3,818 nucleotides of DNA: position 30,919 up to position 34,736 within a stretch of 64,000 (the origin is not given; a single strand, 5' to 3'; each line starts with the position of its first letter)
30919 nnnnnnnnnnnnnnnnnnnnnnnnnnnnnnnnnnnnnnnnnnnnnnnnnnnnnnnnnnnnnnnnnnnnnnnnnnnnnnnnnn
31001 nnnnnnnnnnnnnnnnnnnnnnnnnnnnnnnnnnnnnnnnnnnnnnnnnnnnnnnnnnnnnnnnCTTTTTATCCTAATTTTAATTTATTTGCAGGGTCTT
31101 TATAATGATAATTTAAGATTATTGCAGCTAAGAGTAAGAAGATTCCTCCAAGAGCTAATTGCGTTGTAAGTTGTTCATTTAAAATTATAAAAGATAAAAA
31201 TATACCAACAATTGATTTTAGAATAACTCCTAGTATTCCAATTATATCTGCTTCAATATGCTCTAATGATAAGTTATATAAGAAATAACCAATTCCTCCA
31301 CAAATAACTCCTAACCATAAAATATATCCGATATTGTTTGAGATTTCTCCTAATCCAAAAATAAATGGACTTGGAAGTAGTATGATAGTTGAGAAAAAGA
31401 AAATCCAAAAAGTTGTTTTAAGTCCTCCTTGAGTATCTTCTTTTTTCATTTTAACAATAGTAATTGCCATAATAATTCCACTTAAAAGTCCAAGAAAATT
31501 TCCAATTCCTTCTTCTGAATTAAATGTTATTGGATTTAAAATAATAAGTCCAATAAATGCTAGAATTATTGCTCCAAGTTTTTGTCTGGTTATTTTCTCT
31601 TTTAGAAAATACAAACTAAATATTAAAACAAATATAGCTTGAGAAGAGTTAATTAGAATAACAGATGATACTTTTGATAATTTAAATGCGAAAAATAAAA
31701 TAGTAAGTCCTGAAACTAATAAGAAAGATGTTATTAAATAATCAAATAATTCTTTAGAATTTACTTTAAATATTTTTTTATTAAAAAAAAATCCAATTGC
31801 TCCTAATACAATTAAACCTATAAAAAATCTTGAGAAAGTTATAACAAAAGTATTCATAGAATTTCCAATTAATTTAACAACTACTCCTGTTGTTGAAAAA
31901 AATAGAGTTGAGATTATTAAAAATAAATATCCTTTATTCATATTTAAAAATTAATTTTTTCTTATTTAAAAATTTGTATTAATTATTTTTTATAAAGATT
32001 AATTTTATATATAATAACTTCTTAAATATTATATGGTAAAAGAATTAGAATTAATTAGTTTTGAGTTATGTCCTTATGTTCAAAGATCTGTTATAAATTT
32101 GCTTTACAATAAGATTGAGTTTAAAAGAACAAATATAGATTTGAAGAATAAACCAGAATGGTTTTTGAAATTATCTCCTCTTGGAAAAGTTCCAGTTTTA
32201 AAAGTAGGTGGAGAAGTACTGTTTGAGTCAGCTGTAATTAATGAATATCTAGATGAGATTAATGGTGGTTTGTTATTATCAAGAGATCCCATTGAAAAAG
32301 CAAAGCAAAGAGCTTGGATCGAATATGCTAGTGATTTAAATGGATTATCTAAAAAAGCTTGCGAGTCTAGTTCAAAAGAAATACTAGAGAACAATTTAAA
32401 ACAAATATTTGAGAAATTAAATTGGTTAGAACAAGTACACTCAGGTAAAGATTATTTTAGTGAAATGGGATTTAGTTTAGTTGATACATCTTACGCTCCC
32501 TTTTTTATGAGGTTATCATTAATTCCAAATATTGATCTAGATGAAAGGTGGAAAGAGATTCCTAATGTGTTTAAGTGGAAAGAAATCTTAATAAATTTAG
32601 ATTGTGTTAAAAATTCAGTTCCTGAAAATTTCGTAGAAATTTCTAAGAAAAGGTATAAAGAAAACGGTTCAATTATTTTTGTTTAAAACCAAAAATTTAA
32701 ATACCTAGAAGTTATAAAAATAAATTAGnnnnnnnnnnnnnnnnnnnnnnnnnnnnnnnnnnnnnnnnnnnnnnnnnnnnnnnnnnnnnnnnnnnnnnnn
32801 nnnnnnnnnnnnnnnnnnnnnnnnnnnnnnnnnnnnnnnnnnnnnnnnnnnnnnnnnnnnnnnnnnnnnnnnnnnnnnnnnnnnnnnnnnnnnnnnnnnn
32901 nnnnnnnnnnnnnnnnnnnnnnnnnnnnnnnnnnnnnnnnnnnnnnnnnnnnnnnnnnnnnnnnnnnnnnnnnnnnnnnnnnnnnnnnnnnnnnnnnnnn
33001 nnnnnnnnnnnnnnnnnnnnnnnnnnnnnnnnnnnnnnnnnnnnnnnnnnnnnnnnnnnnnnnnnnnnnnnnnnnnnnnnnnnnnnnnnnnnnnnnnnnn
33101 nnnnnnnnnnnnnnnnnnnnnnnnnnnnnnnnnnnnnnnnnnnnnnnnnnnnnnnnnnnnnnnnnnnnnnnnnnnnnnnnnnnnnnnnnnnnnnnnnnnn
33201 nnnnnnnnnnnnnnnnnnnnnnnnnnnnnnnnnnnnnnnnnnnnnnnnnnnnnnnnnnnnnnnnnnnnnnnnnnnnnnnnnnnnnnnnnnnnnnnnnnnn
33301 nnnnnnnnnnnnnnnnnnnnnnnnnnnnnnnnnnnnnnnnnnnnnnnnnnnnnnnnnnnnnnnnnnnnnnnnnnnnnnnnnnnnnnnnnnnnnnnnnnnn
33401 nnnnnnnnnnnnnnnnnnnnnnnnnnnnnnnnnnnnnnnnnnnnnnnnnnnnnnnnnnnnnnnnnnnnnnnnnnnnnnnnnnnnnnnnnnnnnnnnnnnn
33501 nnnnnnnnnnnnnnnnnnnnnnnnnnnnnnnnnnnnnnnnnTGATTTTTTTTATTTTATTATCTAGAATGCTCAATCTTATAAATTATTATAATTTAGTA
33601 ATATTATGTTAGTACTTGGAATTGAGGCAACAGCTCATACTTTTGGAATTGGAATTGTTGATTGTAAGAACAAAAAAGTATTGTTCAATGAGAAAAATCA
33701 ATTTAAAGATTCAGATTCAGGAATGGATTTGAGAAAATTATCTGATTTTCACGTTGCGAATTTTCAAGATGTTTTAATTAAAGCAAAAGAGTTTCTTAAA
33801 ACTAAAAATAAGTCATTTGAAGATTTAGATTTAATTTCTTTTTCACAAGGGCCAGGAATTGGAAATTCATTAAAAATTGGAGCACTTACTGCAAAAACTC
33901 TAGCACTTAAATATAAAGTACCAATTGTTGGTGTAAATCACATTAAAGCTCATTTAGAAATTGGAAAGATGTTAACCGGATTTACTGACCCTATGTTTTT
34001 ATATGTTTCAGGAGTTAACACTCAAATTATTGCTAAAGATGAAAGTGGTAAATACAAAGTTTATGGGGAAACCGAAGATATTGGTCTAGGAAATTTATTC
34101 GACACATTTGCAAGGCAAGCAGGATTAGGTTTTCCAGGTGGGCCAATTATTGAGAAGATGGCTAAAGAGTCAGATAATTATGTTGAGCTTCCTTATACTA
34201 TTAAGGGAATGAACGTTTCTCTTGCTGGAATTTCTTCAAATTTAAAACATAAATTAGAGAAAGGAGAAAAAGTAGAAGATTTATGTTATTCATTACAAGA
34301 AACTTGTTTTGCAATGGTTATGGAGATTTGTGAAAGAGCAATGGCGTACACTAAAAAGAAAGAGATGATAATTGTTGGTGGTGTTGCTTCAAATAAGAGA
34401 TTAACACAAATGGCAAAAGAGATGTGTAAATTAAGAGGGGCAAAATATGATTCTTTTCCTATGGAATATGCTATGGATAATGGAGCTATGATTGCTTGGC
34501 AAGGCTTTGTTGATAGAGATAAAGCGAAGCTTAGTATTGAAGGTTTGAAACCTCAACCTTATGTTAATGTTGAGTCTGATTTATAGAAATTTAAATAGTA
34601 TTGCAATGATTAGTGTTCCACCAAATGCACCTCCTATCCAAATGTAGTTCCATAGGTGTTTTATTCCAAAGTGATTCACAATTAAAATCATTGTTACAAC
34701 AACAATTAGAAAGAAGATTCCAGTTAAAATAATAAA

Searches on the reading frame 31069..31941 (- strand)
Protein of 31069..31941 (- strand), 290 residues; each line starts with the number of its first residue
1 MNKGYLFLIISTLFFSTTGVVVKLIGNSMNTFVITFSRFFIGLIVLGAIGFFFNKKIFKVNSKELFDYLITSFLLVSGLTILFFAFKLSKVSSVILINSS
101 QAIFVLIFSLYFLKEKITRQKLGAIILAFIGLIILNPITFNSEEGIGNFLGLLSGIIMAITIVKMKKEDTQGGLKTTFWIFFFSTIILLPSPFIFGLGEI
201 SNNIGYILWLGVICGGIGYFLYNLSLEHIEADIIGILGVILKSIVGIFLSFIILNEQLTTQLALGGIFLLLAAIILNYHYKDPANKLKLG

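Call 64: search_protein_families(library=pfam, proteins=[window:31069-31941:-], max_evalue=0.0001)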
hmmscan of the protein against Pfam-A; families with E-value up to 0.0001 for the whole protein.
window:31069-31941:- (290 aa): 1 family
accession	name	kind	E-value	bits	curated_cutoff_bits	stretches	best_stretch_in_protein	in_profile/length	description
PF00892.27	EamA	-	4e-34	118.2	28.2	2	3-135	2-133/135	EamA-like transporter family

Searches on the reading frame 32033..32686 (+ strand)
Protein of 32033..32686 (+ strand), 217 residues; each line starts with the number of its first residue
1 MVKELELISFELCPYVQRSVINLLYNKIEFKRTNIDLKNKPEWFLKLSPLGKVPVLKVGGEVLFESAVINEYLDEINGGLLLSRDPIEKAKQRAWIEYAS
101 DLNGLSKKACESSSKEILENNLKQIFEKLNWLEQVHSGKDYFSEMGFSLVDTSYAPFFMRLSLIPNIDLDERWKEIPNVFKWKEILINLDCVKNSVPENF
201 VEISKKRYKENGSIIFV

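Call 64: search_protein_families(library=pfam, proteins=[window:32033-32686:+], max_evalue=0.0001)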
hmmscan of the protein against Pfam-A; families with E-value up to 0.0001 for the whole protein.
window:32033-32686:+ (217 aa): 4 families
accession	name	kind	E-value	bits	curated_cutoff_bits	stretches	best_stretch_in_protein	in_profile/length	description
PF13409.12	GST_N_2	-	2.3e-17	63.8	25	1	13-75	2-69/70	Glutathione S-transferase, N-terminal domain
PF13417.12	GST_N_3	-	1.1e-15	58.2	22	1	7-78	1-72/75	Glutathione S-transferase, N-terminal domain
PF02798.26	GST_N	-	8.6e-13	48.9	20.9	1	13-75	11-76/76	Glutathione S-transferase, N-terminal domain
PF22441.2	CLIC-like_N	-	1.5e-07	31.9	23.5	1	12-75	18-81/86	CLIC-like N-terminal domain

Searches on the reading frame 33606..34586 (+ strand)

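Call 64: search_protein_families(library=pfam, proteins=[window:33606-34586:+], max_evalue=0.0001)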
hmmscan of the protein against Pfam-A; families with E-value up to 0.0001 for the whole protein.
window:33606-34586:+ (326 aa): 2 families
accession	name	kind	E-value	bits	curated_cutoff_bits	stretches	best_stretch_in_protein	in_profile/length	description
PF00814.31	TsaD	-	9.5e-65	219.4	24.8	1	60-298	37-264/264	tRNA N6-adenosine threonylcarbamoyltransferase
PF22521.2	HypF_C_2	-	1.8e-08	34.9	27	1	182-280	123-223/241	Carbamoyltransferase, Kae1-like Domain, second subdomain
